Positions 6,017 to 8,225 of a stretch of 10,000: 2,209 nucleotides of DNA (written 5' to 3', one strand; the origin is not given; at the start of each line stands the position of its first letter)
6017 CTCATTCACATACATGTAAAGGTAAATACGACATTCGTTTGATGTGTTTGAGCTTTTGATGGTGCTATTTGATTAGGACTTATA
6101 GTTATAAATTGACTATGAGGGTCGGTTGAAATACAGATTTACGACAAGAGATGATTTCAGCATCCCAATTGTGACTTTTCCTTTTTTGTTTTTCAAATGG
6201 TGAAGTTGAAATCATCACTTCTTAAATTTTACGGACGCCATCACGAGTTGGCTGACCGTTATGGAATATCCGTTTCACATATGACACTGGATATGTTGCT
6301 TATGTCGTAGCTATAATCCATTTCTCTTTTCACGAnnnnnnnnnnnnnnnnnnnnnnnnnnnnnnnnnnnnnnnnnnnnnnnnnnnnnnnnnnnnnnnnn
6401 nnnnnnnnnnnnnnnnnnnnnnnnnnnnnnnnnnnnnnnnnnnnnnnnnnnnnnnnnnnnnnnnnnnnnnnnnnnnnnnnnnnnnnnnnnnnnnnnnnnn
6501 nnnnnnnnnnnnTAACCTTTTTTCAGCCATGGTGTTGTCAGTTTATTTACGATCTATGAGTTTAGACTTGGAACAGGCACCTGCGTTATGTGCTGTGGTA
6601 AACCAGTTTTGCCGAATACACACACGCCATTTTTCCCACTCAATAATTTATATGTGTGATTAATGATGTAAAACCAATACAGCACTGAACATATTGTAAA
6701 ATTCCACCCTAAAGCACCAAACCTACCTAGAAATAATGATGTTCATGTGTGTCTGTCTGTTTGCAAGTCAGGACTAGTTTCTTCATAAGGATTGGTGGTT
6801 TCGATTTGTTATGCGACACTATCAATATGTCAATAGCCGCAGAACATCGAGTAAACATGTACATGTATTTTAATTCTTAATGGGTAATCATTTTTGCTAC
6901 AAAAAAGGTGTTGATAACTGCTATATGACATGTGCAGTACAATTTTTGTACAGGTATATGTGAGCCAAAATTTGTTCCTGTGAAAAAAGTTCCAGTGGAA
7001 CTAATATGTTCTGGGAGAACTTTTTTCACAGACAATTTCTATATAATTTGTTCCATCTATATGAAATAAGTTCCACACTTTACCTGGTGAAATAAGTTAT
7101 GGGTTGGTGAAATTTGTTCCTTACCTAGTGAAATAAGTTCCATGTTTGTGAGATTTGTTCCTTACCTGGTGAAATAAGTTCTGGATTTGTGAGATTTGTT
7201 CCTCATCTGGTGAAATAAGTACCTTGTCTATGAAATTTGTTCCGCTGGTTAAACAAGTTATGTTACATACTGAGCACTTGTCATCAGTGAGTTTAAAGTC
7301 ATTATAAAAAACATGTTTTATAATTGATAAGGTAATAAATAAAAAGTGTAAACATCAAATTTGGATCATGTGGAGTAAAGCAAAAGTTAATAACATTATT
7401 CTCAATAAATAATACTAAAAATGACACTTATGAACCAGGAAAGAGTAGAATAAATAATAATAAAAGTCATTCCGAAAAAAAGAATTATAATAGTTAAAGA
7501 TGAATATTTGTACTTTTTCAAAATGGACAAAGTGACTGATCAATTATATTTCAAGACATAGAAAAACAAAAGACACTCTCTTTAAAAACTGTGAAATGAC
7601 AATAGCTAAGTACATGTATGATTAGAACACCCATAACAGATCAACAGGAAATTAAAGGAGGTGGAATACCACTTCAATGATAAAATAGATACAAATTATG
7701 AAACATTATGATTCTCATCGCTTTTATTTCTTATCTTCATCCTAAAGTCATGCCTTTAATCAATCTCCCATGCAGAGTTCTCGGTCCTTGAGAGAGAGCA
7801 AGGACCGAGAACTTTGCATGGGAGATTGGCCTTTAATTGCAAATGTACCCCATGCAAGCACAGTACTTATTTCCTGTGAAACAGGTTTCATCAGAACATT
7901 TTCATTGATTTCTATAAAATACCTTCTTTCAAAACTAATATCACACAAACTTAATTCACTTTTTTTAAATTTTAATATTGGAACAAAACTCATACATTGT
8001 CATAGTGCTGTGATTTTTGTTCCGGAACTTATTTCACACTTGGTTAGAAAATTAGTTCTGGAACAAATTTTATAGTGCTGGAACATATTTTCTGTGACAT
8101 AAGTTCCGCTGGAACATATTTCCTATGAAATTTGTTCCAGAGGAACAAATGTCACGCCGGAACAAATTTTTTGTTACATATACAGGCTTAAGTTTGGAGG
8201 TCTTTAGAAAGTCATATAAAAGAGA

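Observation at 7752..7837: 68-bp near-perfect palindrome flanked by a 9-bp direct repeat (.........): candidate nested micro-foldback insertion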

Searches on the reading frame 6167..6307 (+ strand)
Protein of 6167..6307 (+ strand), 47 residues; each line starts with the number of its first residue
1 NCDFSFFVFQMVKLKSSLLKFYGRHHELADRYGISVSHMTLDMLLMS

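Call 29: find_homologous_proteins(query=window:6167-6307:+, max_evalue=1)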
Query seq(47 aa) (47 aa): 3 proteins with E <= 1 among 3 candidates.
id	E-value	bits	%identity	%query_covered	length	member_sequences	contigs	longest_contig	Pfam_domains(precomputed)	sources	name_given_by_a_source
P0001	2.7e-8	50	76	79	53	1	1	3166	-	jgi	-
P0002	7.0e-8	49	76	79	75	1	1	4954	-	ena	-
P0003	1.1e-7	49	73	79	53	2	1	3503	-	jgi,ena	jgi:hypothetical protein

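Call 30: find_encoding_contigs(protein=P0002, flank=10000, max_places=5)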
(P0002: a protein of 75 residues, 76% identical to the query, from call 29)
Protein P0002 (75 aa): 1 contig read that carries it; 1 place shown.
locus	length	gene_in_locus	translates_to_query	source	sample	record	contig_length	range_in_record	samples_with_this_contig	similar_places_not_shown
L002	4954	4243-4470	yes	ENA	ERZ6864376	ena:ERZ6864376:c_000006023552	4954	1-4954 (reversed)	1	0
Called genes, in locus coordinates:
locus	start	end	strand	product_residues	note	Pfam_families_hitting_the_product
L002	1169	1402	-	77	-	-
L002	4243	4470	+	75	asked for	-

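Call 31: find_encoding_contigs(protein=P0001, flank=10000, max_places=5)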
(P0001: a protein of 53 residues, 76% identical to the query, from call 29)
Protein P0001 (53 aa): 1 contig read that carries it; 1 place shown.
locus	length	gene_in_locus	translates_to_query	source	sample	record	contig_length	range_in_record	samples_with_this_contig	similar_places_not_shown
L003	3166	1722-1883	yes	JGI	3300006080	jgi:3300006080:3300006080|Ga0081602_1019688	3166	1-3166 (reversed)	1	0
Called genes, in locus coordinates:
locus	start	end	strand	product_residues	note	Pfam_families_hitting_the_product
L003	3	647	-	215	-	?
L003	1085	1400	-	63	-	-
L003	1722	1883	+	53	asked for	-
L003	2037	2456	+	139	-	-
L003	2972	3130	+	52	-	-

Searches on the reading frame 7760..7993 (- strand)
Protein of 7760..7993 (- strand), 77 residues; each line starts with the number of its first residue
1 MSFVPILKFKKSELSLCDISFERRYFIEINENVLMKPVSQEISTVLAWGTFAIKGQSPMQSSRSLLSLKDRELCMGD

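Call 34: search_protein_representatives(protein=window:7760-7993:-)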
Query: 77 residues. Proteins with E-value up to 0.001 (for the whole library): 3; up to 1e-10: 1; up to 1e-30: 0. The best 3 are listed.
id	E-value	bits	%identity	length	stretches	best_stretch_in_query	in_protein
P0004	1.3e-20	88.8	79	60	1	1-56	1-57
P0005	1.7e-07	47.3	64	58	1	14-56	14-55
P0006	2.9e-07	46.6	38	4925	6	16-53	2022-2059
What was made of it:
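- Tried and rejected: The exhaustive search with the minus-strand ORF was what worked (call 34).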

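Call 37: find_encoding_contigs(protein=P0004, flank=10000, max_places=10)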
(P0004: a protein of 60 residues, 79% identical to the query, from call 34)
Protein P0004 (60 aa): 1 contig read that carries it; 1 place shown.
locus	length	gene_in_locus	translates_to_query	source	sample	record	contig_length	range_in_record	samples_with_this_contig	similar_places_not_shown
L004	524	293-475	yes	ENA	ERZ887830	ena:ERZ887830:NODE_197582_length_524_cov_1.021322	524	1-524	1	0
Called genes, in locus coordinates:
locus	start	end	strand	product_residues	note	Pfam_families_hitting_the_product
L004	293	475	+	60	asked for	-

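Call 38: find_encoding_contigs(protein=P0005, flank=10000, max_places=10)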
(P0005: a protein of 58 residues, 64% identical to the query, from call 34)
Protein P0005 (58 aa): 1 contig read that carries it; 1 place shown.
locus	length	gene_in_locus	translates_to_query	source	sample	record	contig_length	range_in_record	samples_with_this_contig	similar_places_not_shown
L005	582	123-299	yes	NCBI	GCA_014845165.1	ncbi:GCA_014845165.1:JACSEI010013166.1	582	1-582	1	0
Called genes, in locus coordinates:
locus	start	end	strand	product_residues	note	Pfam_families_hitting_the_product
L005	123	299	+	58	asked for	-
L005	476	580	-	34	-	?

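Call 42: list_cluster_members(proteins=[P0004, P0005, P0006])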
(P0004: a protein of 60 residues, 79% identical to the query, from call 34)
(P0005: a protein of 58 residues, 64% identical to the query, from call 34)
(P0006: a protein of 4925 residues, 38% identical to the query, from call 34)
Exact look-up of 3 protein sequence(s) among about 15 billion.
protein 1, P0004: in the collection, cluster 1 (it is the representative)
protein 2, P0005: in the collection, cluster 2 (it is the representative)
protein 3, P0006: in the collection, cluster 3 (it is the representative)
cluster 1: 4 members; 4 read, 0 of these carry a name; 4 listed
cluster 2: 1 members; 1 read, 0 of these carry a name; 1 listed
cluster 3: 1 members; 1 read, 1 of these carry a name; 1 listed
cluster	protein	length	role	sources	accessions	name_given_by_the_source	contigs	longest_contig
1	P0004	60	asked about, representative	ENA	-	-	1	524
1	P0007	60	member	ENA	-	-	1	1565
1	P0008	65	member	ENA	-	-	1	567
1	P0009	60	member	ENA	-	-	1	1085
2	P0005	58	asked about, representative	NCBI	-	-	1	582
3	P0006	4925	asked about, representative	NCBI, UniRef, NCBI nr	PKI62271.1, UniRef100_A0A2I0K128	hypothetical protein CRG98_017335 [Punica granatum] | Uncharacterized protein n=1 Tax=Punica granatum TaxID=22663 RepID=A0A2I0K128_PUNGR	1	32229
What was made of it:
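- The exhaustive search with ORF 7760-7993(-) found P0004 and P0005 (call 34), and their 90% cluster added P0007-P0009 (call 42).
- Tried and rejected: P0006 from the exhaustive search is a 4925-aa pomegranate protein matched by low-complexity stretches, and I rejected it (calls 34, 42).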

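Call 44: find_encoding_contigs(protein=P0007, flank=10000, max_places=10)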
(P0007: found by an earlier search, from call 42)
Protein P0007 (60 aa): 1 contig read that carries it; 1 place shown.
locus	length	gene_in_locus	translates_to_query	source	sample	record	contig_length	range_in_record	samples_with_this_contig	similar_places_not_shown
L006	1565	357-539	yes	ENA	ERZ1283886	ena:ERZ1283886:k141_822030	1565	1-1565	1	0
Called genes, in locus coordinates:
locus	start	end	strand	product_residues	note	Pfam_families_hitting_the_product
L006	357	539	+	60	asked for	-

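Call 45: find_encoding_contigs(protein=P0009, flank=10000, max_places=10)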
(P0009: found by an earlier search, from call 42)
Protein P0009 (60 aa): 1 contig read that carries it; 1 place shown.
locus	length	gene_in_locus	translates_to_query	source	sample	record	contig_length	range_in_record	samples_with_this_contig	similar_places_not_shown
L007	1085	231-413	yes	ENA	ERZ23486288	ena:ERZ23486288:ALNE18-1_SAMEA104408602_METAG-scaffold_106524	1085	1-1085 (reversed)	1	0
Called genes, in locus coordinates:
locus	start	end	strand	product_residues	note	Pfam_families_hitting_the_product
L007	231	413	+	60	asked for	-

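Call 46: find_encoding_contigs(protein=P0008, flank=10000, max_places=10)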
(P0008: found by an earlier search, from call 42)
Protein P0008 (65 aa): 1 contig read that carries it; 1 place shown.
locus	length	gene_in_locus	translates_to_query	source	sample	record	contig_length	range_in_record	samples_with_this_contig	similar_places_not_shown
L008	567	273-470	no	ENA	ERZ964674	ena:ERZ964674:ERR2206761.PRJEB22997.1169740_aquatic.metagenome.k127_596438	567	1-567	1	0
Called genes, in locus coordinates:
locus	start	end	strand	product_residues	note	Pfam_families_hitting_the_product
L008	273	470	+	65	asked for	-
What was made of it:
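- Their contigs L004-L008 (calls 37, 38, 44-46) all read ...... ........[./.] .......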

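Call 59: find_encoding_contigs(protein=window:7760-7993:-, flank=10000, max_places=10)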
Protein window:7760-7993:- (77 aa): no gene with exactly this product is on record in the collection.

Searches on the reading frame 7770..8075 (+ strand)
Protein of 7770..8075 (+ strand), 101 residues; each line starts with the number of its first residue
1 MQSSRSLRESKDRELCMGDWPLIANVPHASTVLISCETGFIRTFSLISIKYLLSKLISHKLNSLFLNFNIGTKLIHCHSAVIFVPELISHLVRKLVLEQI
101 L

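Call 12: find_encoding_contigs(protein=window:7770-8075:+, flank=10000, max_places=10)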
Protein window:7770-8075:+ (101 aa): no gene with exactly this product is on record in the collection.
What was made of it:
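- No independent assembly of this locus was found (calls 12, 59).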

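Call 18: find_homologous_proteins(query=window:7770-8075:+, max_evalue=10)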
Query window:7770-8075:+: 9 candidates shared short words with the query, none scored E <= 10.
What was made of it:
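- Tried and rejected: A word-indexed protein search with ORF 7770-8075 gave no hit (call 18).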
